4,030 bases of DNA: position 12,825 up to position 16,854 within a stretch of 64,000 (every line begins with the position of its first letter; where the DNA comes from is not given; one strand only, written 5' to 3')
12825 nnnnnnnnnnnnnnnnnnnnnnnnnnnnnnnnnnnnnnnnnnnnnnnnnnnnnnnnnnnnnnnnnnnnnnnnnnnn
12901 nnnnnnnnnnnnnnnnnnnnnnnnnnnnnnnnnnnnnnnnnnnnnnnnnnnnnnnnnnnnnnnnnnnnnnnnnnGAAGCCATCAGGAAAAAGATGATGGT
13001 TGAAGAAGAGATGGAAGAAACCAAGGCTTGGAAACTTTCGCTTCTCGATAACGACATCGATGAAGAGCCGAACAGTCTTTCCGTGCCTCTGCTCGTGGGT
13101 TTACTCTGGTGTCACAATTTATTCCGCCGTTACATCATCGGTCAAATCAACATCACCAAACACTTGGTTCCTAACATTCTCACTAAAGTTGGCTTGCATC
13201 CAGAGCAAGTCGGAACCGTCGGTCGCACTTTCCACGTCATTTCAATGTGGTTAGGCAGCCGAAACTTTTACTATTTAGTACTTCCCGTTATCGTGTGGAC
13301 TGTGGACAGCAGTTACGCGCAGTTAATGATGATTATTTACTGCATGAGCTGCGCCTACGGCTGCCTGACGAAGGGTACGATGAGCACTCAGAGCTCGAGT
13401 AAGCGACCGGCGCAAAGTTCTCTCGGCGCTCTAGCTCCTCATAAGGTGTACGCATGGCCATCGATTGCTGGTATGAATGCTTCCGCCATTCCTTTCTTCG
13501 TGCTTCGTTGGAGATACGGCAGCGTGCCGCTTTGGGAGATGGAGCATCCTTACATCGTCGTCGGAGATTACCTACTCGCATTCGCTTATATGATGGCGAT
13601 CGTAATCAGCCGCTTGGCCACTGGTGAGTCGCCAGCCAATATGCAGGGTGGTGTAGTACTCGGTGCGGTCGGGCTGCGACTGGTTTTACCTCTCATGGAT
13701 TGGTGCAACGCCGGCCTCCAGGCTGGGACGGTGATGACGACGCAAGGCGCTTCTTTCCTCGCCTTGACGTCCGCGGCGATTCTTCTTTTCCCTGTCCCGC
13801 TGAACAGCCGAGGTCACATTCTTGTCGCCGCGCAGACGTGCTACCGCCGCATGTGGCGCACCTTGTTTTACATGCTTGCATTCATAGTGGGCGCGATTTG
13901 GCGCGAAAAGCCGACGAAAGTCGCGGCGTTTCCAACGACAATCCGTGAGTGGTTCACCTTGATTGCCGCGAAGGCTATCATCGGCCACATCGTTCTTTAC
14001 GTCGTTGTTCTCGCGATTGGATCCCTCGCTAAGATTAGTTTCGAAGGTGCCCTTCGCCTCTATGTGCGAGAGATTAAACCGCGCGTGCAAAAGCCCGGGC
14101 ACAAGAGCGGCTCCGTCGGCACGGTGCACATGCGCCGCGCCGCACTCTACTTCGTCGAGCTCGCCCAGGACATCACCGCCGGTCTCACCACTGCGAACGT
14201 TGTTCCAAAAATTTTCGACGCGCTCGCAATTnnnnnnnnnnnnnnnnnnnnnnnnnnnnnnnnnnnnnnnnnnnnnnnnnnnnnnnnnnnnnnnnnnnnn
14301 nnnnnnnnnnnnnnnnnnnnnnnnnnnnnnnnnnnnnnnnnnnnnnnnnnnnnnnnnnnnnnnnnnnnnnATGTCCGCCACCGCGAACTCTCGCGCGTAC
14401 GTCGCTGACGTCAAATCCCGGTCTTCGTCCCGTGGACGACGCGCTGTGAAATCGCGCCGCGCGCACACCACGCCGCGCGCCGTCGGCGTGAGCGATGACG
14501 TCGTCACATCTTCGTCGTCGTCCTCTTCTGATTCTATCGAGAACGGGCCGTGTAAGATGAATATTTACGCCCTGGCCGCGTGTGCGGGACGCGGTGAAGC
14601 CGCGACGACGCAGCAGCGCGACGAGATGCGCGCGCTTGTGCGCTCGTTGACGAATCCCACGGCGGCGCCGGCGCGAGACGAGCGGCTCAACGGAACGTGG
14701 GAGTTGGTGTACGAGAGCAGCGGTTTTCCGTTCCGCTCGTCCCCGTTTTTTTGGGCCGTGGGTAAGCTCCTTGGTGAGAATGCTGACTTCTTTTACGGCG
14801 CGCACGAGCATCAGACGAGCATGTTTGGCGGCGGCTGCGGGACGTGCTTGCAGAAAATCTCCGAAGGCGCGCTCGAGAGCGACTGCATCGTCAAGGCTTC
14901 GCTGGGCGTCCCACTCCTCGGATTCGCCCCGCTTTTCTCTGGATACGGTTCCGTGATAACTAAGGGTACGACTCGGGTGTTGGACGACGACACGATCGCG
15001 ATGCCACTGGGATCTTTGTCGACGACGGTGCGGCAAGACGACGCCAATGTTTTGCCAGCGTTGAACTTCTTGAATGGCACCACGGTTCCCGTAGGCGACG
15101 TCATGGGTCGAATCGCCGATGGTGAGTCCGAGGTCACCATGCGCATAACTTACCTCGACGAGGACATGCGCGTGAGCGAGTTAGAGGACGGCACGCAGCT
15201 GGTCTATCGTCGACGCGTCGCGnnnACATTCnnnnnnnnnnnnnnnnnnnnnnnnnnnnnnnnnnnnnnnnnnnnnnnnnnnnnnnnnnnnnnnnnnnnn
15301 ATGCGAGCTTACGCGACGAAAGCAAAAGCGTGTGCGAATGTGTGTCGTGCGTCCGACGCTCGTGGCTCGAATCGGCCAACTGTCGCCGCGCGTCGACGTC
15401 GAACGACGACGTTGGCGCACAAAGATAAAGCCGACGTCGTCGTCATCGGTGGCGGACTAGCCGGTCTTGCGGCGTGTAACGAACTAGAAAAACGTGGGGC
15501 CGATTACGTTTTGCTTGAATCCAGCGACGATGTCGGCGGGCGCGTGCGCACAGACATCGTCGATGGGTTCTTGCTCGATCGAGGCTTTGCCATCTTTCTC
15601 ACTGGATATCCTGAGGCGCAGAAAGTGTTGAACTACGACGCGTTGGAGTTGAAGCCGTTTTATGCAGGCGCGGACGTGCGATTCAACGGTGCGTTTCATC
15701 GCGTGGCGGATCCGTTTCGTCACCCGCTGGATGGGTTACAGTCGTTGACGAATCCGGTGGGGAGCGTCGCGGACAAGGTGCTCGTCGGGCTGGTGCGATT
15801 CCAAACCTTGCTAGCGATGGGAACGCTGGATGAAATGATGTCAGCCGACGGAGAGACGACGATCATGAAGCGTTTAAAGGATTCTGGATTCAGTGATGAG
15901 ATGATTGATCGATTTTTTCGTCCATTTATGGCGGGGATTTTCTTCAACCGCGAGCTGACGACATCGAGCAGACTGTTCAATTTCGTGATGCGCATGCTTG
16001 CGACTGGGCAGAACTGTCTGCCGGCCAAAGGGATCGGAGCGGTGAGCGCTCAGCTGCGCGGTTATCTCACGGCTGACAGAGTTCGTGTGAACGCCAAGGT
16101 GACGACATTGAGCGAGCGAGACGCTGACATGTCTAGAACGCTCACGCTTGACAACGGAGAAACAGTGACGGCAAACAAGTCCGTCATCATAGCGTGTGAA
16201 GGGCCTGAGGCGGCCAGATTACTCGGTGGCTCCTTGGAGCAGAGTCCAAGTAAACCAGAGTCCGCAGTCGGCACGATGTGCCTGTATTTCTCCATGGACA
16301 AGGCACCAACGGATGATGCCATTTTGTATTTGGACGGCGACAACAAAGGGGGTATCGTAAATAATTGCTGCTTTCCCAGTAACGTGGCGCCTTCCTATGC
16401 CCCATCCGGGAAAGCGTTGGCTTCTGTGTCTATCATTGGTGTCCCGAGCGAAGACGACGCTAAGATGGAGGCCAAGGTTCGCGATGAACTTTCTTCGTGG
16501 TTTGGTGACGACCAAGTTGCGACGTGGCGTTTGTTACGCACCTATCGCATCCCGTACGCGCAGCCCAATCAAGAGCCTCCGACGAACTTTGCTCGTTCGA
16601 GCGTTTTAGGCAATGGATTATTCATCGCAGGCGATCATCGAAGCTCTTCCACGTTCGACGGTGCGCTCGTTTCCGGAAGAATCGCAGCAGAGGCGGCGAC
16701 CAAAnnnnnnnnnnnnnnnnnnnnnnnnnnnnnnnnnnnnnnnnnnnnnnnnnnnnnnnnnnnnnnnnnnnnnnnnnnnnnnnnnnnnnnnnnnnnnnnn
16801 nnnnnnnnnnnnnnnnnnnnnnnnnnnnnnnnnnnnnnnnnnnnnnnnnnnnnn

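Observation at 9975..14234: Single-chain LCB2-LCB1 serine palmitoyltransferase carrying an unassigned ~400-aa C-terminal polytopic membrane domain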

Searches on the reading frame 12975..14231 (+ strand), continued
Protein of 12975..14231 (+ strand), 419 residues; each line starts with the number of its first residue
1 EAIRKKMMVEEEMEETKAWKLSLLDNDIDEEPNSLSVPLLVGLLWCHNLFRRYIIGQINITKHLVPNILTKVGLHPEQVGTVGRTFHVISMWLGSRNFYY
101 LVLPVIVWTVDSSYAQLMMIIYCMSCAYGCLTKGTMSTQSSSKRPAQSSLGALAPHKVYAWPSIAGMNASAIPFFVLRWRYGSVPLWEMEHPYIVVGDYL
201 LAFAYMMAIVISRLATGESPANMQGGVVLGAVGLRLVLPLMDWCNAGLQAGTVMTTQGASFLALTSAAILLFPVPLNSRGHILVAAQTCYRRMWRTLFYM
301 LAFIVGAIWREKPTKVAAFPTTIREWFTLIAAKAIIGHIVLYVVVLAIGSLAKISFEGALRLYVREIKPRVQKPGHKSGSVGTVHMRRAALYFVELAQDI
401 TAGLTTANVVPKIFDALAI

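Call 58: find_homologous_proteins(query=A4, max_evalue=1e-10)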
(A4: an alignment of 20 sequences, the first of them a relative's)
Query A4 (20 sequences) (414 aa, profile of the alignment): 46 proteins with E <= 1e-10 among 7651 candidates.
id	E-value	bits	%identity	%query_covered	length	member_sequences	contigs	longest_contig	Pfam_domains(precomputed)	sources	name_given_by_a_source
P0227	4.4e-132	459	33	90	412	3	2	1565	PF01569.28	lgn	-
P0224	1.8e-129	451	100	100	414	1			PF01569.28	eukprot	eukprot:TRINITY_DN149_c0_g1_i2.p1 TRINITY_DN149_c0_g1~~TRINITY_DN149_c0_g1_i2.p1 ORF type:complete l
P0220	3.5e-119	417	36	90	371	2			PF01569.28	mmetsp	mmetsp:Transcript_12995/g.25822 ORF Transcript_12995/g.25822 Transcript_12995/m.25822 type:complete 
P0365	1.7e-116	408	31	98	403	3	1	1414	PF01569.28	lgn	-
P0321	5.2e-105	370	26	61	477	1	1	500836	PF01569.28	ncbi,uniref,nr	ncbi:hypothetical protein SmJEL517_g03331 [Synchytrium microbalum]|uniref:Phosphatidic acid phosphat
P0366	1.2e-100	356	51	100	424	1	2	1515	PF01569.28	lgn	-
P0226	8.2e-100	353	38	63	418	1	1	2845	PF01569.28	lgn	-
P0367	1.0e-93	333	33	79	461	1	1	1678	PF01569.28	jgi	-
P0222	5.0e-92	327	34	78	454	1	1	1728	PF01569.28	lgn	-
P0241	3.8e-83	298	53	78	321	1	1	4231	PF01569.28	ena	-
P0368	9.6e-82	293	44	24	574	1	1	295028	PF01569.28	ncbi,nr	ncbi:hypothetical protein T492DRAFT_1003372 [Pavlovales sp. CCMP2436]|nr:hypothetical protein T492DR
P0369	1.2e-78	283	32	68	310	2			PF01569.28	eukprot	eukprot:g1023.t1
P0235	9.1e-78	280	43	25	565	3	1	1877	PF01569.28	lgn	-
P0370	1.6e-70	256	43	24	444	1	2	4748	PF01569.28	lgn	-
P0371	2.1e-65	240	29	59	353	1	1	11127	PF01569.28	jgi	-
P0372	1.2e-61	227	27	62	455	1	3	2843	PF01569.28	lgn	-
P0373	3.7e-61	226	28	64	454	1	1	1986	PF01569.28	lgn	-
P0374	8.3e-55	205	37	46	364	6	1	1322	PF01569.28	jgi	jgi:membrane-associated phospholipid phosphatase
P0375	3.0e-52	196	28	43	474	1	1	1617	PF01569.28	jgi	-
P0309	3.1e-43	167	40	52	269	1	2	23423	PF01569.28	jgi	jgi:hypothetical protein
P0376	3.5e-37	147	35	42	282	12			PF01569.28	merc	-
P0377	4.1e-32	130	34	37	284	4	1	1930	PF01569.28,PF14378.13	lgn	-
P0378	9.9e-31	125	27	65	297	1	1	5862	PF01569.28,PF14378.13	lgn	-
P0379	3.7e-30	123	29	61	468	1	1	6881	PF01569.28,PF01326.25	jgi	jgi:membrane-associated phospholipid phosphatase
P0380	7.9e-28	116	30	35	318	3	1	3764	PF01569.28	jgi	jgi:membrane-associated phospholipid phosphatase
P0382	5.3e-27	113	27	60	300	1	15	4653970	PF01569.28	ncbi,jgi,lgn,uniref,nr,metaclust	ncbi:phosphatase PAP2 family protein [Sediminispirochaeta smaragdinae]|jgi:undecaprenyl-diphosphatas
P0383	1.0e-26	112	29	35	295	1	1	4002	PF01569.28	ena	-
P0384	1.4e-26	112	30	51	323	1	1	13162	PF01569.28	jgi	jgi:membrane-associated phospholipid phosphatase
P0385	2.7e-26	111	36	35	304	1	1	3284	PF01569.28,PF14378.13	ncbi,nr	ncbi:MAG TPA: phosphatase PAP2 family protein [Anaerolineae bacterium]|nr:phosphatase PAP2 family pr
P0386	7.9e-26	109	30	35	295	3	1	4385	PF01569.28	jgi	jgi:membrane-associated phospholipid phosphatase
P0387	8.7e-26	109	30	35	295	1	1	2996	PF01569.28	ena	-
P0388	1.1e-25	109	34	42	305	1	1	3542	PF01569.28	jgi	jgi:membrane-associated phospholipid phosphatase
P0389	3.2e-25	107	28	39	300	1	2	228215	PF01569.28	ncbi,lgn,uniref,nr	ncbi:phosphatase PAP2 family protein [Sediminispirochaeta bajacaliforniensis]|uniref:phosphatase PAP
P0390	7.5e-25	106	34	42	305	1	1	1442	PF01569.28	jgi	jgi:undecaprenyl-diphosphatase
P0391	8.3e-25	106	33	38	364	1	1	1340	PF01569.28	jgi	jgi:membrane-associated phospholipid phosphatase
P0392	1.3e-23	102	32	38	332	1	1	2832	PF01569.28,PF14378.13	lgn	-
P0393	1.3e-22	99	31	44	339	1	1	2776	PF01569.28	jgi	jgi:membrane-associated phospholipid phosphatase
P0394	1.5e-22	98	26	57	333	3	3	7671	PF01569.28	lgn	-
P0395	3.6e-22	97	25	61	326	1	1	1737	PF01569.28,PF14378.13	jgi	jgi:membrane-associated phospholipid phosphatase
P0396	5.2e-22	97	30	46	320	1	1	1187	PF01569.28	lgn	-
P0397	1.5e-21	95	28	46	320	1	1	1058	PF01569.28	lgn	-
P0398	8.5e-20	89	34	34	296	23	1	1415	PF01569.28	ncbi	-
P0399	1.1e-18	86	27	35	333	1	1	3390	PF01569.28,PF14378.13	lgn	-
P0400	5.7e-18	83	25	55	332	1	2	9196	PF01569.28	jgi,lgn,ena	-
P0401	5.3e-17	80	23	64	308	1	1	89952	PF01569.28,PF14378.13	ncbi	-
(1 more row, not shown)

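Call 60: search_solved_structures(query=A4, max_evalue=0.01)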
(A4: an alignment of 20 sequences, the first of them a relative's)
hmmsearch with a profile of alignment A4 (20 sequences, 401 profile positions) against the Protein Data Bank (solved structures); distinct sequences matched with E-value up to 0.01: 10.
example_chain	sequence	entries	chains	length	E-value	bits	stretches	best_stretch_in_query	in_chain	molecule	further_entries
5jki_A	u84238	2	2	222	1.6e-14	57.1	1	55-240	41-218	Putative lipid phosphate phosphatase YodM | Phosphatidylglycerophosphatase B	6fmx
4px7_A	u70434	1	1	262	5.1e-08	35.7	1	93-233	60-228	Phosphatidylglycerophosphatase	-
6ebu_A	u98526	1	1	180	5.8e-08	35.5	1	185-229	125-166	LpxE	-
5jwy_A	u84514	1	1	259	2.6e-07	33.3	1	94-233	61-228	Phosphatidylglycerophosphatase B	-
9j7v_A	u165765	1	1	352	3.2e-05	26.4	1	89-261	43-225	Glucose-6-phosphatase catalytic subunit 1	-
8bm3_A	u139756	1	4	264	3.6e-05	26.3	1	94-233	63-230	Phosphatidylglycerophosphatase B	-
9jtl_A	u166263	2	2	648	5.3e-05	25.7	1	95-261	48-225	Glucose-6-phosphatase catalytic subunit 1,GS linker-HRV3C-GFP-twin strep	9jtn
9jtm_A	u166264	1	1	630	0.0067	18.8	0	95-261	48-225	Glucose-6-phosphatase catalytic subunit 1,GSlinker-HRV3C-GFP-twin strep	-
9jto_A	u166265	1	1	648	0.0072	18.7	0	95-261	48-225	Glucose-6-phosphatase catalytic subunit 1,GSlinker-HRV3C-GFP-twin strep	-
9j7u_A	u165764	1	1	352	0.0077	18.6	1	89-261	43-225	Glucose-6-phosphatase catalytic subunit 1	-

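Call 78: find_related_loci(query=window:13062-14231:+, collection=viral_contigs, flank=6000)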
Query window:13062-14231:+ (390 aa) in viral_contigs; peptide patterns used: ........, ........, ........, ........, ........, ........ (x = any residue, [..] = any of these).
1 stretches matched a pattern, but none encodes a relative of the query by tblastn (E <= 1e-3).

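Call 79: fold_search(model_id=the predicted structure, library=viral)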
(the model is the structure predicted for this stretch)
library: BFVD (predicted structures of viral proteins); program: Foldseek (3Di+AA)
matches with E <= 10: 38; with E <= 0.001: 0
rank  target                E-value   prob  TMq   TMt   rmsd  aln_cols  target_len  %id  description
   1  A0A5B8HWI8            9.8e-01  0.91  0.29  0.58   5.4       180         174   16  PAP2 superfamily [Mimiviridae sp. ChoanoV1]
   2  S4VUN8                1.2e+00  0.08  0.13  0.10  24.9       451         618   12  SMC N incomplete domain containing protein [Pandoravirus salinus]
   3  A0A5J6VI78            1.5e+00  0.16  0.23  0.26  18.4       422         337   12  CDP-alcohol phosphatidyltransferase [Megaviridae environmental sample]
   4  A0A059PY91            2.1e+00  0.08  0.12  0.05  27.3       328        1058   11  Internal protein [Anabaena phage A-4L]
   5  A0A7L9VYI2            2.2e+00  0.04  0.12  0.10  22.7       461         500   12  (no name in the UniProt tables at hand)
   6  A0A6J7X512            2.2e+00  0.03  0.11  0.08  43.7       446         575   12  Uncharacterized protein [uncultured Caudovirales phage]
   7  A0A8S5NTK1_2          2.8e+00  0.03  0.12  0.08  28.3       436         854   11  Tail tape measure (Fragment) [Siphoviridae sp. ct57T16]
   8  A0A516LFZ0            2.9e+00  0.02  0.10  0.07  41.1       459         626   12  (no name in the UniProt tables at hand)
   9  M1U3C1                3.3e+00  0.02  0.10  0.06  27.7       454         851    9  Uncharacterized protein [Cyanophage SS120-1]
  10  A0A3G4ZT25            3.4e+00  0.69  0.31  0.56   4.8       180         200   14  Dolichyldiphosphatase [Edafosvirus sp.]
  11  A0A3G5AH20            3.4e+00  0.06  0.17  0.14  26.1       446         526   12  Uncharacterized protein [Sylvanvirus sp.]
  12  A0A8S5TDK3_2          3.4e+00  0.04  0.12  0.07  33.5       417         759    9  Tape measure domain protein [Siphoviridae sp. ctNnX9]
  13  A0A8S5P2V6            3.4e+00  0.03  0.12  0.07  28.6       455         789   12  Tail tape measure protein [Siphoviridae sp. ctEqU3]
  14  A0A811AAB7            3.6e+00  0.15  0.25  0.27  28.2       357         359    9  (no name in the UniProt tables at hand)
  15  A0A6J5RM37            3.7e+00  0.02  0.10  0.10  31.5       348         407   12  Uncharacterized protein [uncultured Caudovirales phage]
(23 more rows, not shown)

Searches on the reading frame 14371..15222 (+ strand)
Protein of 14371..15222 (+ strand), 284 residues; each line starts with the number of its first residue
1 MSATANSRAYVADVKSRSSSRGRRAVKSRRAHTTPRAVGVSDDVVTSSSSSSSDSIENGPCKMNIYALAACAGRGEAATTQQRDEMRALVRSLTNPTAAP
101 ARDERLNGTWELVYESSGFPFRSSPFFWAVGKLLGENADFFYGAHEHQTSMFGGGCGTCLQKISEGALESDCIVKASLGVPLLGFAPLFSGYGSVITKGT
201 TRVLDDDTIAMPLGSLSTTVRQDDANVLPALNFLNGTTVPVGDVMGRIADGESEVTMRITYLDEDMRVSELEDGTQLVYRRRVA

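Call 91: search_protein_families(library=pfam, proteins=[window:14371-15222:+], max_evalue=0.00001)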
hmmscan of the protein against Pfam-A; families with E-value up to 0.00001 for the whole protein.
window:14371-15222:+ (284 aa): 1 family
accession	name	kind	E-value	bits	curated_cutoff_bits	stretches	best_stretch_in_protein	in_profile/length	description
PF04755.18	PAP_fibrillin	-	1.1e-09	39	22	0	72-117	14-62/198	PAP_fibrillin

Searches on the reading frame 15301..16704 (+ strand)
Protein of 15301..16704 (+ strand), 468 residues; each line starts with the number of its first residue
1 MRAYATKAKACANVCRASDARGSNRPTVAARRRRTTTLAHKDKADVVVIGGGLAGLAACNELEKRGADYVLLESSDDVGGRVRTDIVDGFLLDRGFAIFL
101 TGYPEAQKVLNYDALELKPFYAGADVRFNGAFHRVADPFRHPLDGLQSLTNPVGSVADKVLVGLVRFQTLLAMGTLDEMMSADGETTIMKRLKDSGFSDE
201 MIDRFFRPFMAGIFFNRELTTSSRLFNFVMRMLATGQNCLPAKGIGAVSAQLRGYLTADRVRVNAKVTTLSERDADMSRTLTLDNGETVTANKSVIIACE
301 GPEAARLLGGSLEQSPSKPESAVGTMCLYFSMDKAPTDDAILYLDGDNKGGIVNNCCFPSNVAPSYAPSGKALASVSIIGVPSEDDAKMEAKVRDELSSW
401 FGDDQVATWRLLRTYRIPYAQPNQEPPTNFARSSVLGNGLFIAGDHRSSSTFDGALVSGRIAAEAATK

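Call 91: search_protein_families(library=pfam, proteins=[window:15301-16704:+], max_evalue=0.00001)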
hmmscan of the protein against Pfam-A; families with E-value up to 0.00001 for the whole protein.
window:15301-16704:+ (468 aa): 5 families
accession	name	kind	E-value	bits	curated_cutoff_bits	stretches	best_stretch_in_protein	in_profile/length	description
PF01593.30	Amino_oxidase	-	8.9e-47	160.8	19.8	1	53-465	1-441/443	Flavin containing amine oxidoreductase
PF13450.12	NAD_binding_8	-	1.6e-14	54.4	21.9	1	48-111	1-66/68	NAD(P)-binding Rossmann-like domain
PF01266.30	DAO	-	4.8e-07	30.1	27.9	0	45-79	1-35/353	FAD dependent oxidoreductase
PF00890.30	FAD_binding_2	-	2.3e-06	27.5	20.4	1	45-80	1-36/414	FAD binding domain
PF01494.25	FAD_binding_3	-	9.2e-06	25.5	22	0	44-86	2-44/349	FAD binding domain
